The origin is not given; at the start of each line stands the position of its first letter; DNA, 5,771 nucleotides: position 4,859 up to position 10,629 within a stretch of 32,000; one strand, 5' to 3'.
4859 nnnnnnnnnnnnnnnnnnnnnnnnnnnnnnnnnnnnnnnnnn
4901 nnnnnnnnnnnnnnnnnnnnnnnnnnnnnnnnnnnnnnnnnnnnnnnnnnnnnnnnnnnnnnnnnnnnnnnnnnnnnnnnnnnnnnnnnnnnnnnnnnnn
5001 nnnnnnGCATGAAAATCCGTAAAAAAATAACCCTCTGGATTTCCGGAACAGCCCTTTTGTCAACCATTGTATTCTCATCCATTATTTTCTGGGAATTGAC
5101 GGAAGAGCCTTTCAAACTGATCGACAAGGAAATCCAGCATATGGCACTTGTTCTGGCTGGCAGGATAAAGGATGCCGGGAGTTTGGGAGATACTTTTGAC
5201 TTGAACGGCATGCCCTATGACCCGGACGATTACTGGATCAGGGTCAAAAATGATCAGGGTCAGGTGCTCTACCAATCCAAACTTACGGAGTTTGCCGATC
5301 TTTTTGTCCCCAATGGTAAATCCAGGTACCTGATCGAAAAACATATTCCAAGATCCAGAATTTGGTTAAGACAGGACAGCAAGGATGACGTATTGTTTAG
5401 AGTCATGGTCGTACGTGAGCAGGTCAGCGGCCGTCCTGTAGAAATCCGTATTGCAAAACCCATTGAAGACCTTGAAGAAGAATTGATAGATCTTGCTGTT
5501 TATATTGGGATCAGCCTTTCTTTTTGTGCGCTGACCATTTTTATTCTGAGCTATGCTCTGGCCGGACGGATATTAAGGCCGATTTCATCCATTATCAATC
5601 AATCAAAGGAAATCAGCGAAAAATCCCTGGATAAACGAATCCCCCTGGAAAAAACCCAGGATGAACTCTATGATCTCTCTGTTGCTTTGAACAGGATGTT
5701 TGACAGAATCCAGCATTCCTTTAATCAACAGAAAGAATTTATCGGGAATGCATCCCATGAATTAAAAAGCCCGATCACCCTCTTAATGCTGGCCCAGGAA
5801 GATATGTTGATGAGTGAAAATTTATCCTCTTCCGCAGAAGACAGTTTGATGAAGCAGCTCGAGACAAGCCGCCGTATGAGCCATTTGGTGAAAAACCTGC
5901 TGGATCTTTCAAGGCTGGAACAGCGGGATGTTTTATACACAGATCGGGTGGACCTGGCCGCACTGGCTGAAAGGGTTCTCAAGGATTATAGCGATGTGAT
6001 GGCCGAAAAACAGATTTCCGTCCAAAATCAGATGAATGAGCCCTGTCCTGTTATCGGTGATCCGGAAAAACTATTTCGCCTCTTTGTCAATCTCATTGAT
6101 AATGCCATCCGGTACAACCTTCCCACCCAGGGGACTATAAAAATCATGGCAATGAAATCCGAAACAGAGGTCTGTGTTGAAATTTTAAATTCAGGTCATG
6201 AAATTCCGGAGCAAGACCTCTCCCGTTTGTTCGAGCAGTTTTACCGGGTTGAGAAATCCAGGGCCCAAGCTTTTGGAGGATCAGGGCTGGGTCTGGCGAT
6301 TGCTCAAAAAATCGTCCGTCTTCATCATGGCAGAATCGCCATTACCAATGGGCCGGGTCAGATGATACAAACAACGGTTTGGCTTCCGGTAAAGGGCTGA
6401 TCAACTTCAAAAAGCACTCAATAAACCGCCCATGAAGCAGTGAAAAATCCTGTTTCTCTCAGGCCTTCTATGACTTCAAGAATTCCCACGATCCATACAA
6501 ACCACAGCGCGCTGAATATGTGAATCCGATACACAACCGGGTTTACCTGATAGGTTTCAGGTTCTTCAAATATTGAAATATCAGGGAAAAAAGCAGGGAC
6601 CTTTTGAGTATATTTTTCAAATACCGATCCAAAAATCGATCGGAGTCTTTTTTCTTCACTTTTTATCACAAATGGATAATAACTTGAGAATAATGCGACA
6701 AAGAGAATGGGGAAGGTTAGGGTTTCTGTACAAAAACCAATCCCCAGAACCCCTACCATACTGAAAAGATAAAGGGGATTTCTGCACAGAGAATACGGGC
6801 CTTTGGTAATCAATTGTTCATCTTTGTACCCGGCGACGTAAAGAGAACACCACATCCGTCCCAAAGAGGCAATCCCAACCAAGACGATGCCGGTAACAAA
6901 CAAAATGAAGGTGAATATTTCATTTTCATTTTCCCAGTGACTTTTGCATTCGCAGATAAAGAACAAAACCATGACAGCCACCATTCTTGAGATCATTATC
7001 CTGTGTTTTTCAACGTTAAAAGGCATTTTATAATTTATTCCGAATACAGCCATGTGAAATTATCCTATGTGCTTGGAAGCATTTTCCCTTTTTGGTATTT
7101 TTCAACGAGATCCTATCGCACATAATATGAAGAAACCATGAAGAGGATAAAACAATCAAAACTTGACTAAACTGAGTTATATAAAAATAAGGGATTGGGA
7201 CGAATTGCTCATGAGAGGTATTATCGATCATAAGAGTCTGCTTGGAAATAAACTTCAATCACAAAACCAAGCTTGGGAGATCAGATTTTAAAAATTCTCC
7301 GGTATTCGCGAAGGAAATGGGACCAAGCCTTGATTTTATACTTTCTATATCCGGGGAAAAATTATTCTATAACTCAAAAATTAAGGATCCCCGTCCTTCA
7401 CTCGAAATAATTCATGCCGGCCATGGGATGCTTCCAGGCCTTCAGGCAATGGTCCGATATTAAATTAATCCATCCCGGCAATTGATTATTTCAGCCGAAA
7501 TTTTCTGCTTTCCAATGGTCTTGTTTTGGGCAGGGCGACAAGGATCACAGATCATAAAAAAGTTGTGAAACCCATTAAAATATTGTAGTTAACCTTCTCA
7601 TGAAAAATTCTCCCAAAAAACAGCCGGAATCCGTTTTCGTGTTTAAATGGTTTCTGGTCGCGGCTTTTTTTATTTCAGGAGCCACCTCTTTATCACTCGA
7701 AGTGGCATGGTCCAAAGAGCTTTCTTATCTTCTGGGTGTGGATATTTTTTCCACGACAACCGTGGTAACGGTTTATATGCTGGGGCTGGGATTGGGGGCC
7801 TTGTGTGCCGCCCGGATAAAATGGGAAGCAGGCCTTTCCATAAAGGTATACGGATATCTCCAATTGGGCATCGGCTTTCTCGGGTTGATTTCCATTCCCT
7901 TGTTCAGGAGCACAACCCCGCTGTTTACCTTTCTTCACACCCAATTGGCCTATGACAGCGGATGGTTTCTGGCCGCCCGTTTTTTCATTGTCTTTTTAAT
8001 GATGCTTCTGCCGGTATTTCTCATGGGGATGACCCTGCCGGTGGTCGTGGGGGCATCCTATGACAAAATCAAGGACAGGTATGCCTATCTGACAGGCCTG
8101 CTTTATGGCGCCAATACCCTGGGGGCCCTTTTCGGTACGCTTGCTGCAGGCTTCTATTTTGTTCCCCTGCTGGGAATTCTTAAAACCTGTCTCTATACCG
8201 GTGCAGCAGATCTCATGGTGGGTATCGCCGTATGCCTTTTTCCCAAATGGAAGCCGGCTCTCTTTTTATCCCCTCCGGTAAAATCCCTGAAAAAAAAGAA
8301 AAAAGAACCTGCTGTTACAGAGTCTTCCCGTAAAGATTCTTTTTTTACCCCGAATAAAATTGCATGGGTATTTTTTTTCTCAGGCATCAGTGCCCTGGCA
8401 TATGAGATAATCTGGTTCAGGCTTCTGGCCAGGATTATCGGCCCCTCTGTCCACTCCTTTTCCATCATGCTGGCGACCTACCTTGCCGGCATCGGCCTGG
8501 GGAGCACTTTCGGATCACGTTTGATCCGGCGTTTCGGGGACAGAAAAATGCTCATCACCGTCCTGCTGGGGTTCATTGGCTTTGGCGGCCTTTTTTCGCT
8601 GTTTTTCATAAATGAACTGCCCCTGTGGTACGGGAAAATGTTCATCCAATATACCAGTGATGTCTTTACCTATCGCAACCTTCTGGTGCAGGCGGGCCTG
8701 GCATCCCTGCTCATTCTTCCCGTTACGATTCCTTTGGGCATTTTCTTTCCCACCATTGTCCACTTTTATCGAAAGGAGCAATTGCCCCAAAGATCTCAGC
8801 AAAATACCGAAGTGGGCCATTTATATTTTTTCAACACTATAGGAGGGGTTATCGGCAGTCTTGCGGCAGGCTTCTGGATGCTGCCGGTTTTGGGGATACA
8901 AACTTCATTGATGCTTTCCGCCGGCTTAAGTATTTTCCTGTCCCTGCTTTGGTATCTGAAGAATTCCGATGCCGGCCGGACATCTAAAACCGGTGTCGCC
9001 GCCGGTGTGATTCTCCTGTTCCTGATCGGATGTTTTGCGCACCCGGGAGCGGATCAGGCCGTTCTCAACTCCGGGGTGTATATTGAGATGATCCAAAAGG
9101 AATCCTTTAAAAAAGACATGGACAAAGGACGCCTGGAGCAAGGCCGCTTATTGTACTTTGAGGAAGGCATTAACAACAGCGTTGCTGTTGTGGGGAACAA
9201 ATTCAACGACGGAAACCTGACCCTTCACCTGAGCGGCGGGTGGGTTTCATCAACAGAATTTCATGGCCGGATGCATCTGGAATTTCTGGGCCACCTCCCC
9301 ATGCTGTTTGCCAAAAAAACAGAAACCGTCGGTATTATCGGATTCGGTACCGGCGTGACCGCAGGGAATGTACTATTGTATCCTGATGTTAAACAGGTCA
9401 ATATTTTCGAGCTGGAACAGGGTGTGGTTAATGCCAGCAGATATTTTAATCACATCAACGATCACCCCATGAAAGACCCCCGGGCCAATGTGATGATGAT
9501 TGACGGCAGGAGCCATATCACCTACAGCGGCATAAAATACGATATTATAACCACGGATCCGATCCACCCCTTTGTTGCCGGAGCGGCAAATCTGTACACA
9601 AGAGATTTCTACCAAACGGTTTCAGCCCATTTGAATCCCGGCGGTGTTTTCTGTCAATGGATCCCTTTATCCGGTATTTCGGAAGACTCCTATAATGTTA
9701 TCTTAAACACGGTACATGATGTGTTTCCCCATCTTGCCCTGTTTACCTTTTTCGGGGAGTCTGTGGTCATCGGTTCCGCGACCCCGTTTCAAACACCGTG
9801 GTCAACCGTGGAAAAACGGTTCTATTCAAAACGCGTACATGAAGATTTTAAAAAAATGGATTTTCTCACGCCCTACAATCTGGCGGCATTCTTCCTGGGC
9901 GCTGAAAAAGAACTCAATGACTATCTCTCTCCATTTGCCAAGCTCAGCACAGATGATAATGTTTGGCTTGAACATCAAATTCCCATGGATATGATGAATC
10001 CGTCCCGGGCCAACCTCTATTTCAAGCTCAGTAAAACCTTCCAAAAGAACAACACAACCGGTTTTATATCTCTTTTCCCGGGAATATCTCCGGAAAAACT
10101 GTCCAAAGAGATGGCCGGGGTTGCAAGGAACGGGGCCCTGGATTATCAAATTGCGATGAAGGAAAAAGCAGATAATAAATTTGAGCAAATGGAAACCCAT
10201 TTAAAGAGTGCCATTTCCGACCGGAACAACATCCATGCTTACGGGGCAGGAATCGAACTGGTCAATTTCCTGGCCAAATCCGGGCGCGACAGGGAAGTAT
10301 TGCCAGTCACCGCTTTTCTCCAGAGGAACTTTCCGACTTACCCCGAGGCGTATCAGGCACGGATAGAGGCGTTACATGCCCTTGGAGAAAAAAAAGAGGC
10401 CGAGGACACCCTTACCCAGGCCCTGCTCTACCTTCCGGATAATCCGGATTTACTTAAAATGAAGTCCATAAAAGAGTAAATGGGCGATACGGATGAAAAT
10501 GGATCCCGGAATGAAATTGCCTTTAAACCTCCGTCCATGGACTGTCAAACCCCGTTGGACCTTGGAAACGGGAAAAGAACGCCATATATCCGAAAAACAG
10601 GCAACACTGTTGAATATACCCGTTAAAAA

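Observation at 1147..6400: PAP2 phosphatase + LtaS/sulfatase-type transferase + OmpR/HK pair: self-contained envelope-remodelling module with a tandem-repeat regulator box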

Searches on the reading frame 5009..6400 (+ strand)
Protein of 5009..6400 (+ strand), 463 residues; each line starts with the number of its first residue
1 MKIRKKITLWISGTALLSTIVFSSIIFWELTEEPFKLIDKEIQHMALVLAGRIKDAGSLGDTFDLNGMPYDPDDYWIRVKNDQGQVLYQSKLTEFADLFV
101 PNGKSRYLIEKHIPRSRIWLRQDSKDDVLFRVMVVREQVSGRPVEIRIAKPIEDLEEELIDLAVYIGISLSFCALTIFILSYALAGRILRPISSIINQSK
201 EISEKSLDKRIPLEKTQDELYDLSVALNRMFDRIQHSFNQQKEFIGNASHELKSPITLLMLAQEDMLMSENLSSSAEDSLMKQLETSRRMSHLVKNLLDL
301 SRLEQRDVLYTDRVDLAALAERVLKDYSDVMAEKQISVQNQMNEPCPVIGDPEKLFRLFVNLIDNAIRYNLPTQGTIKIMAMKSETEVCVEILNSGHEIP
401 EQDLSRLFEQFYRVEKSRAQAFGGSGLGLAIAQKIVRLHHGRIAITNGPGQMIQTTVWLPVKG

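Call 4: search_protein_families(library=pfam, proteins=[window:5009-6400:+])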
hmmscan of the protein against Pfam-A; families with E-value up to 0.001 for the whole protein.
window:5009-6400:+ (463 aa): 4 families
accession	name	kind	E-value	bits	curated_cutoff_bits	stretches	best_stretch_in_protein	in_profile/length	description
PF02518.31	HATPase_c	-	2.1e-24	86.5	26.4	1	350-461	1-109/111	Histidine kinase-, DNA gyrase B-, and HSP90-like ATPase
PF00672.30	HAMP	-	7.3e-13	49.1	25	1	184-235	2-52/53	HAMP domain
PF00512.31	HisKA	-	1.4e-09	38.3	26.9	1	241-305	2-65/66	His Kinase A (phospho-acceptor) domain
PF14501.12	HATPase_c_5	-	0.0003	21.1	22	1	354-450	5-93/102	GHKL domain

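Call 9: search_protein_families(library=ncbifam, proteins=[window:5009-6400:+], max_evalue=0.001)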
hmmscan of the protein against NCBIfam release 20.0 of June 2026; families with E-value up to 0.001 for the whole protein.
window:5009-6400:+ (463 aa): 82 families (the best 25 are shown)
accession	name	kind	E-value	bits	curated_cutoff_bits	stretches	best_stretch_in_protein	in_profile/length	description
TIGR01386.1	cztS_silS_copS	subfamily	7.9e-64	216.3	292.55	1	4-452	5-449/457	heavy metal sensor histidine kinase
NF052314.1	T9SS_HK_PorY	subfamily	7e-56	190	350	1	113-443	83-403/418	PorY family sensor histidine kinase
NF046044.1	PnpS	equivalog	4.7e-54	183.9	400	1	240-459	169-389/390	two-component system histidine kinase PnpS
NF041735.1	hist_kin_RppB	equivalog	4.1e-52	177.4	400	1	234-457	209-435/438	two-component system sensor histidine kinase RppB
NF033092.0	HK_WalK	equivalog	6.9e-51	173.5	725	2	240-460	371-593/594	cell wall metabolism sensor histidine kinase WalK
NF007345.0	PRK09835.1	subfamily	4.9e-50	170.5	423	1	152-447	180-467/482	Cu(+)/Ag(+) sensor histidine kinase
TIGR02966.1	phoR_proteo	equivalog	2.3e-49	168.2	334.2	1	231-450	104-324/333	phosphate regulon sensor histidine kinase PhoR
NF008312.0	PRK11100.1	equivalog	2.2e-47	162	356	1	74-461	92-474/477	two-component system sensor histidine kinase CreC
NF012163.2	BaeS_SmeS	equivalog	1.1e-46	159.8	500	1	126-456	125-453/457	sensor histidine kinase efflux regulator BaeS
NF033091.0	HK_VanS_ACDEFG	equivalog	3.9e-44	150.9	400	1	170-449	5-283/293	vancomycin resistance histidine kinase VanS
NF007837.0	PRK10549.1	equivalog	4.3e-43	147.7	603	1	172-462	172-459/466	envelope stress sensor histidine kinase BaeS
NF045900.1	HisKinCpxALeg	equivalog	1.5e-42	145.9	800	1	166-461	158-451/451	two-component system sensor histidine kinase CpxA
NF012226.0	AdeS_HK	equivalog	4.1e-42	144.6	500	1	159-448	56-341/353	two-component sensor histidine kinase AdeS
NF007007.0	PRK09470.1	equivalog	6.3e-42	144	486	1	182-461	186-459/463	envelope stress sensor histidine kinase CpxA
NF040691.1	MtrAB_MtrB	equivalog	8.5e-42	143.8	450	1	128-460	153-491/507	MtrAB system histidine kinase MtrB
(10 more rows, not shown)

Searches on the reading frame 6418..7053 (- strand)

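Call 4: search_protein_families(library=pfam, proteins=[window:6418-7053:-])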
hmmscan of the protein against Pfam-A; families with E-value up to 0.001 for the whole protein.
window:6418-7053:- (211 aa): 2 families
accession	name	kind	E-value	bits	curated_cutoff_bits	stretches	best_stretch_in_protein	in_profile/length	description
PF04191.18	PEMT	-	1.6e-10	41.7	25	1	49-142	7-103/105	Phospholipid methyltransferase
PF04140.19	ICMT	-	7.8e-06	26.7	24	1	49-137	4-93/95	Isoprenylcysteine carboxyl methyltransferase (ICMT) family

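Call 9: search_protein_families(library=ncbifam, proteins=[window:6418-7053:-], max_evalue=0.001)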
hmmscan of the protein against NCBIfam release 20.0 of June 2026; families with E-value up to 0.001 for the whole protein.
window:6418-7053:- (211 aa): 3 families
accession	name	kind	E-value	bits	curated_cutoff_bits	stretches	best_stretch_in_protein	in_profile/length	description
TIGR04571.1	LmtA_Leptospira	exception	9.5e-11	41.9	325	1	83-175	90-183/252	lipid A Kdo2 1-phosphate O-methyltransferase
NF040696.1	isopcys_mtase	equivalog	5e-08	33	160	1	32-158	62-189/190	protein-S-isoprenylcysteine O-methyltransferase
NF045656.1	MeththiolMtaseMddA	equivalog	8.2e-05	22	270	1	74-157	158-238/238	methanethiol S-methyltransferase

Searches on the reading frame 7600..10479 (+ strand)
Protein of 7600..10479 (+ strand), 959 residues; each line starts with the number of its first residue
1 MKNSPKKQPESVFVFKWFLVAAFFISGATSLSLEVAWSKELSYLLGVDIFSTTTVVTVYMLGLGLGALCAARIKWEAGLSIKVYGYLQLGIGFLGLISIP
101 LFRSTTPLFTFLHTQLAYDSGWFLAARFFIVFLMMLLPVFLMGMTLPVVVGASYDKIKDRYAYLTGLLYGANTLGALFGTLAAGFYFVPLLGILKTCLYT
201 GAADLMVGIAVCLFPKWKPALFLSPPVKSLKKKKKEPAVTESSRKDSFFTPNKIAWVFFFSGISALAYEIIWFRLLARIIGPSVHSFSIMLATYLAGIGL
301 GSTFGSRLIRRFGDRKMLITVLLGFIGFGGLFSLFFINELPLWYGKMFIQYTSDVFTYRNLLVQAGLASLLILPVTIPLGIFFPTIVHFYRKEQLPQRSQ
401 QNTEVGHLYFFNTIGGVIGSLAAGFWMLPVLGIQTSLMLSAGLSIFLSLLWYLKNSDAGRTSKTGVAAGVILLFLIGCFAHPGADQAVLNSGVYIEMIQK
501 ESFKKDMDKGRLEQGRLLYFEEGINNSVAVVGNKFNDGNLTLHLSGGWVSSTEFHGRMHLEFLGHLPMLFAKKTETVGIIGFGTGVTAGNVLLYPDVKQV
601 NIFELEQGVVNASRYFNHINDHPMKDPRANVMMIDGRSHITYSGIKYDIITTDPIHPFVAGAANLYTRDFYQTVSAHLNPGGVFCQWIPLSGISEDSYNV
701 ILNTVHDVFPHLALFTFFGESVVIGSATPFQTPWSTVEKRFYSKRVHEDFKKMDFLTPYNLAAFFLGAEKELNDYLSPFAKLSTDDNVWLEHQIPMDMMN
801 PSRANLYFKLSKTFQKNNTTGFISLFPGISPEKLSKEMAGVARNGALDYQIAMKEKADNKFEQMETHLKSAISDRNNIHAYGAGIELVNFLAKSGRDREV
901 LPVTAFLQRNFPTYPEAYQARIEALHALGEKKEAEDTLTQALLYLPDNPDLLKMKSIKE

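Call 4: search_protein_families(library=pfam, proteins=[window:7600-10479:+])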
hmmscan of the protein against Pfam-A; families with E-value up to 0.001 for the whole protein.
window:7600-10479:+ (959 aa): 2 families
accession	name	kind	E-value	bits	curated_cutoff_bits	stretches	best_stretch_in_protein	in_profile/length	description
PF01564.23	Spermine_synth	-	4.8e-20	72.3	22.9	1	561-715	6-159/186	Spermine/spermidine synthase domain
PF07690.21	MFS_1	-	1.2e-08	34.7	33.4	2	258-468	2-187/347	Major Facilitator Superfamily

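Call 9: search_protein_families(library=ncbifam, proteins=[window:7600-10479:+], max_evalue=0.001)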
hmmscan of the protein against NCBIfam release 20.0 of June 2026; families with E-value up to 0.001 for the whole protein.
window:7600-10479:+ (959 aa): 6 families
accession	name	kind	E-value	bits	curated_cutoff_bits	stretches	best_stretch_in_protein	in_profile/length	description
NF002956.0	PRK03612.1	equivalog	1.3e-51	175.6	472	2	250-706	18-435/522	polyamine aminopropyltransferase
NF037959.1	MFS_SpdSyn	subfamily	2.6e-31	108.9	40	3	265-476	4-203/480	fused MFS/spermidine synthase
NF002010.0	PRK00811.1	equivalog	1.9e-28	99.5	260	1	547-718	52-223/287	polyamine aminopropyltransferase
TIGR00417.1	speE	equivalog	1.9e-22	79.8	249.55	1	518-714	20-212/271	spermidine synthase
NF002435.0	PRK01581.1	equivalog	7e-11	41.8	537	1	571-686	148-267/374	polyamine aminopropyltransferase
NF003380.0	PRK04457.1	equivalog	0.00021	20.4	304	1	568-709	64-198/265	polyamine aminopropyltransferase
